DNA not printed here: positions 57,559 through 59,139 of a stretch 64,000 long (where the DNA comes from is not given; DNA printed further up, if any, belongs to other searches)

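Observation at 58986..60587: Candidate novel T6SS toxin: PAAR-like N-terminus fused to a Lys-rich helical domain of unknown function, compositionally atypical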

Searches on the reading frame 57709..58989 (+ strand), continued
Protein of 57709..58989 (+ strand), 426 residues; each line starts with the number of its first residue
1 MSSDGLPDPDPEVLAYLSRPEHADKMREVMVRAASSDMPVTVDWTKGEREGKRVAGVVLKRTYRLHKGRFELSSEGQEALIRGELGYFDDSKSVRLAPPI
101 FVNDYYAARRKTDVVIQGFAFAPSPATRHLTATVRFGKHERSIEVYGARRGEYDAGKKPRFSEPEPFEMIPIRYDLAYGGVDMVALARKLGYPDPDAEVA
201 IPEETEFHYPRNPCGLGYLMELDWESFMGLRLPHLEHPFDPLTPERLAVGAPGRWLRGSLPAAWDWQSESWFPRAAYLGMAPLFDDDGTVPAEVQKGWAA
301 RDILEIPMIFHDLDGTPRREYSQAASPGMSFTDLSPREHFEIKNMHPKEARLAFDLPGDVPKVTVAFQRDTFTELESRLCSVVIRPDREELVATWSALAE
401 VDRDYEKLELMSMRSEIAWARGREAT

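Call 60: find_homologous_proteins(query=L006:7020-7430:+, max_evalue=0.00001)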
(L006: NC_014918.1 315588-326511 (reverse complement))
Query L006:7020-7430:+ (137 aa): 2633 proteins with E <= 0.00001 among 2639 candidates; the best 120 are listed.
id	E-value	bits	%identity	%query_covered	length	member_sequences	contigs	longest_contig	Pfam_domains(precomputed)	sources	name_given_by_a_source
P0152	1.4e-68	247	80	99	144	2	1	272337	PF13665.12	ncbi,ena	-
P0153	9.7e-63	228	77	99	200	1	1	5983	PF13665.12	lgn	-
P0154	3.0e-61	223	76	99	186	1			PF13665.12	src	-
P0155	8.1e-61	222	75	99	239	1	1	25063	PF13665.12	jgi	-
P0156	2.2e-60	221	73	99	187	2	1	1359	PF13665.12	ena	-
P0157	2.8e-60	220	75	99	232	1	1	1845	PF13665.12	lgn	-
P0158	1.3e-59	218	73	99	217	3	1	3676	PF13665.12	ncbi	-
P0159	6.4e-59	216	71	99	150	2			PF13665.12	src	-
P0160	8.3e-59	215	73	99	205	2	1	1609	PF13665.12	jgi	jgi:hypothetical protein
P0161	1.1e-58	215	72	99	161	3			PF13665.12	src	-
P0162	3.8e-58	213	75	93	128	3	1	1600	PF13665.12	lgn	-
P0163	4.3e-58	213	76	93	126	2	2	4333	PF13665.12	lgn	-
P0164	8.7e-58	212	98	72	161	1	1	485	PF13665.12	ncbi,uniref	ncbi:DUF4150 domain-containing protein, partial [Mesorhizobium sp. M7A.F.Ca.AU.002.02.1.1]|uniref:DU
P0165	9.7e-58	212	72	99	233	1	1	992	PF13665.12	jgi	jgi:hypothetical protein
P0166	1.9e-57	211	73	99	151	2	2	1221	PF13665.12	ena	-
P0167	2.9e-57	210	71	99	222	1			PF13665.12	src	-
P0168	7.0e-57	209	70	98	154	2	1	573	PF13665.12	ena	-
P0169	6.2e-56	206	69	98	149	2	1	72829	PF13665.12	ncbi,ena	-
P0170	6.6e-56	206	70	99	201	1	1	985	PF13665.12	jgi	jgi:uncharacterized Zn-binding protein involved in type VI secretion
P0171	1.7e-55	205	71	98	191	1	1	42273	PF13665.12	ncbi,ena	-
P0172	7.0e-55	203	69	99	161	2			PF13665.12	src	-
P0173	7.0e-53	196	69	99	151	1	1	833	PF13665.12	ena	-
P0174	7.7e-53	196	64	99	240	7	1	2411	PF15523.11,PF13665.12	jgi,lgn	-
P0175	4.3e-52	194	71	94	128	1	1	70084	PF13665.12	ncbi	ncbi:MAG: DUF4150 domain-containing protein [Candidatus Zixiibacteriota bacterium]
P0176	6.8e-52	193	66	94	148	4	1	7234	PF13665.12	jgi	jgi:uncharacterized Zn-binding protein involved in type VI secretion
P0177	1.8e-51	192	66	96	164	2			PF13665.12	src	-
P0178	5.5e-51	190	66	93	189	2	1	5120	PF13665.12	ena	-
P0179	6.0e-51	190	69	94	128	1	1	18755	PF13665.12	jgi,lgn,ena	-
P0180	9.0e-51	189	67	93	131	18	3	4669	PF13665.12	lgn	-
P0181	1.2e-50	189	64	99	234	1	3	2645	PF13665.12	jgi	jgi:hypothetical protein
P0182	1.2e-50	189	65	96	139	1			PF13665.12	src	-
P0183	1.4e-50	189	70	94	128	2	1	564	PF13665.12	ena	-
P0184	1.7e-50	188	65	96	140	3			PF13665.12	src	-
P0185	1.7e-50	188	64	99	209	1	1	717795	PF13665.12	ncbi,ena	-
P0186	1.8e-50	188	65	99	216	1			PF13665.12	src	-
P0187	2.3e-50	188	64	93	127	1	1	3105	PF13665.12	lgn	-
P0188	2.7e-50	188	66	94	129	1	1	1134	PF13665.12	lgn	-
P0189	4.4e-50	187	69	88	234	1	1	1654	PF15523.11,PF13665.12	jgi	-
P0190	5.8e-50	187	65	96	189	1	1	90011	PF13665.12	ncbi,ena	-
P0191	6.3e-50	187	61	99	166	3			PF13665.12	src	-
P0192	6.9e-50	187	66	93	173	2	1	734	PF13665.12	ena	-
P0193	9.8e-50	186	65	96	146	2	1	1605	PF13665.12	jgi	jgi:hypothetical protein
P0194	1.5e-49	185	67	90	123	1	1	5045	PF13665.12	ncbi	-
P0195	1.8e-49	185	68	94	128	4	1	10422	PF13665.12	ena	-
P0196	3.0e-49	184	65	94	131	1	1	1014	PF13665.12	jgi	jgi:uncharacterized protein DUF4150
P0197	3.8e-49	184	64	95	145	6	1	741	PF13665.12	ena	-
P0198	3.9e-49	184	62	99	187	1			PF13665.12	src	-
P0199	4.2e-49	184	65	96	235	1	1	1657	PF13665.12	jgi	jgi:hypothetical protein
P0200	7.1e-49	183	65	96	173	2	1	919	PF13665.12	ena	-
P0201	7.2e-49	183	63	96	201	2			PF13665.12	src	-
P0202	1.7e-48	182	63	96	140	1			PF13665.12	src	-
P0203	3.1e-48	181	63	96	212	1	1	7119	PF13665.12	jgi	jgi:hypothetical protein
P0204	4.2e-48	181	63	96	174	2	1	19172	PF13665.12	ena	-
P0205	4.3e-48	181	64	96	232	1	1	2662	PF13665.12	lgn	-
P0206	6.5e-48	180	67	96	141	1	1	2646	PF13665.12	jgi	jgi:uncharacterized Zn-binding protein involved in type VI secretion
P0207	1.3e-47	179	63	96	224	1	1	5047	PF13665.12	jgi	-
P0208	1.3e-47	179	64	96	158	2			PF13665.12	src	-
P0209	1.6e-47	179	64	94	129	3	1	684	PF13665.12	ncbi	-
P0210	1.7e-47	179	65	96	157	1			PF13665.12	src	-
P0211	2.5e-47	178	63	94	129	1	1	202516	PF13665.12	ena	-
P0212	3.5e-47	178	64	94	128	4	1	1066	PF13665.12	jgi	jgi:hypothetical protein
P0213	4.2e-47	177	61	96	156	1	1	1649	PF13665.12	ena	-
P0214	5.1e-47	177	61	93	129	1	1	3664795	PF13665.12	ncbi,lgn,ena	-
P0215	5.2e-47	177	62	95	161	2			PF13665.12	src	-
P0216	6.0e-47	177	63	96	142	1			PF13665.12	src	-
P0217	6.1e-47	177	64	94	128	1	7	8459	PF13665.12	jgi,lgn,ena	jgi:uncharacterized Zn-binding protein involved in type VI secretion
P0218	1.2e-46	176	65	96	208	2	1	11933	PF13665.12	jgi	jgi:hypothetical protein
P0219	2.6e-46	175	62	96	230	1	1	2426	PF13665.12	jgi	jgi:hypothetical protein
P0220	2.7e-46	175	61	99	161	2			PF13665.12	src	-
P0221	3.4e-46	175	59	99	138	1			PF13665.12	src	-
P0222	3.5e-46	175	62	94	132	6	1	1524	PF13665.12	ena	-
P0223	5.4e-46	174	61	96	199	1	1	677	PF13665.12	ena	-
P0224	6.1e-46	174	63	92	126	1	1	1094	PF13665.12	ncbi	-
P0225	6.4e-46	174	62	99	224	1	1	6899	PF13665.12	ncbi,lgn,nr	ncbi:MAG TPA: DUF4150 domain-containing protein [Gemmatimonadales bacterium]|nr:DUF4150 domain-conta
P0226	9.2e-46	173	61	94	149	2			PF13665.12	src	-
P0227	9.2e-46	173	63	94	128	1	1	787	PF13665.12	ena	-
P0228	9.6e-46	173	62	96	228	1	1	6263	PF13665.12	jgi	-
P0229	1.1e-45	173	60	96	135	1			PF13665.12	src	-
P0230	1.3e-45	173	59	99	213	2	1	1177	PF13665.12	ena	-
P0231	2.1e-45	172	62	96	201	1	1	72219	PF13665.12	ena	-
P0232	3.1e-45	171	64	94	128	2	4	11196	PF13665.12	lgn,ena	-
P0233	5.1e-45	171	64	94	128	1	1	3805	PF13665.12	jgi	jgi:uncharacterized Zn-binding protein involved in type VI secretion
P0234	6.1e-45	170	62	94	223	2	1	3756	PF13665.12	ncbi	-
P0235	7.1e-45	170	62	94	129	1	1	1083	PF13665.12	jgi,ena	-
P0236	7.2e-45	170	61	96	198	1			PF13665.12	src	-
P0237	1.1e-44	170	61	94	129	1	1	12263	PF13665.12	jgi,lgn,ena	-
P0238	1.4e-44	169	63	94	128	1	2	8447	PF13665.12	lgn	-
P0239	1.8e-44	169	66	87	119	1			PF13665.12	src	-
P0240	2.0e-44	169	61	96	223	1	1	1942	PF13665.12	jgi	-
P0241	3.0e-44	168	59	97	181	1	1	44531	PF13665.12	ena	-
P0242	3.5e-44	168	62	96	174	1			PF13665.12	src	-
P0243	3.6e-44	168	60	94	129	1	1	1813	PF13665.12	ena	-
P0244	4.9e-44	168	60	96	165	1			PF13665.12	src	-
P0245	6.7e-44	167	66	85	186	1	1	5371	PF13665.12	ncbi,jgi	jgi:hypothetical protein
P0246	1.3e-43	166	59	94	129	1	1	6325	PF13665.12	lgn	-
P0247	1.3e-43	166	61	94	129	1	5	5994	PF13665.12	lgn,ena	-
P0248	1.4e-43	166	62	98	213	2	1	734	PF13665.12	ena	-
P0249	1.9e-43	166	59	94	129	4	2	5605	PF13665.12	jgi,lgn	jgi:hypothetical protein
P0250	2.0e-43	166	60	93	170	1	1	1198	PF13665.12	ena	-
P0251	2.5e-43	165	61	91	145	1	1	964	PF13665.12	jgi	jgi:uncharacterized protein DUF4150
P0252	2.6e-43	165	64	94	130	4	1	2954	PF13665.12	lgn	-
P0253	3.1e-43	165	60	98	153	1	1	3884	PF13665.12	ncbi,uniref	ncbi:MAG: DUF4150 domain-containing protein, partial [Albidovulum sp.]|uniref:DUF4150 domain-contain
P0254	3.6e-43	165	60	94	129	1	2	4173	PF13665.12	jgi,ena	jgi:hypothetical protein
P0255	3.7e-43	165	72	82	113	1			PF13665.12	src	-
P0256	4.3e-43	165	60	93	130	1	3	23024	PF13665.12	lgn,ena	-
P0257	4.7e-43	164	61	99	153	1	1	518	PF13665.12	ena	-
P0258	4.9e-43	164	60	94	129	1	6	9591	PF13665.12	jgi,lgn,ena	-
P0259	5.4e-43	164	61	94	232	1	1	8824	PF13665.12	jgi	jgi:Domain of unknown function (DUF4150)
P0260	1.2e-42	163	57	94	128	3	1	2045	PF13665.12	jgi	jgi:hypothetical protein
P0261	1.3e-42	163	59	98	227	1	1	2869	PF13665.12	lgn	-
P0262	1.3e-42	163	59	96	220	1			PF13665.12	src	-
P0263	1.4e-42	163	59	93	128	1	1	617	PF13665.12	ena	-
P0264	1.6e-42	163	61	94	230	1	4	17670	PF13665.12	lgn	-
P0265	3.2e-42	162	61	96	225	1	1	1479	PF13665.12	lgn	-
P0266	5.1e-42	161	66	82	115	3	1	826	PF13665.12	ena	-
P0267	6.0e-42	161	54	99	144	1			PF13665.12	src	-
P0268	6.6e-42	161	57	94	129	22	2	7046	PF13665.12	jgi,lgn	jgi:hypothetical protein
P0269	7.1e-42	161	59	92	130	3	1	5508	PF13665.12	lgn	-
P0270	1.1e-41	160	58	94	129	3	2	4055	PF13665.12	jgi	jgi:hypothetical protein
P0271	1.6e-41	159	56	96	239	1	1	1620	PF13665.12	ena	-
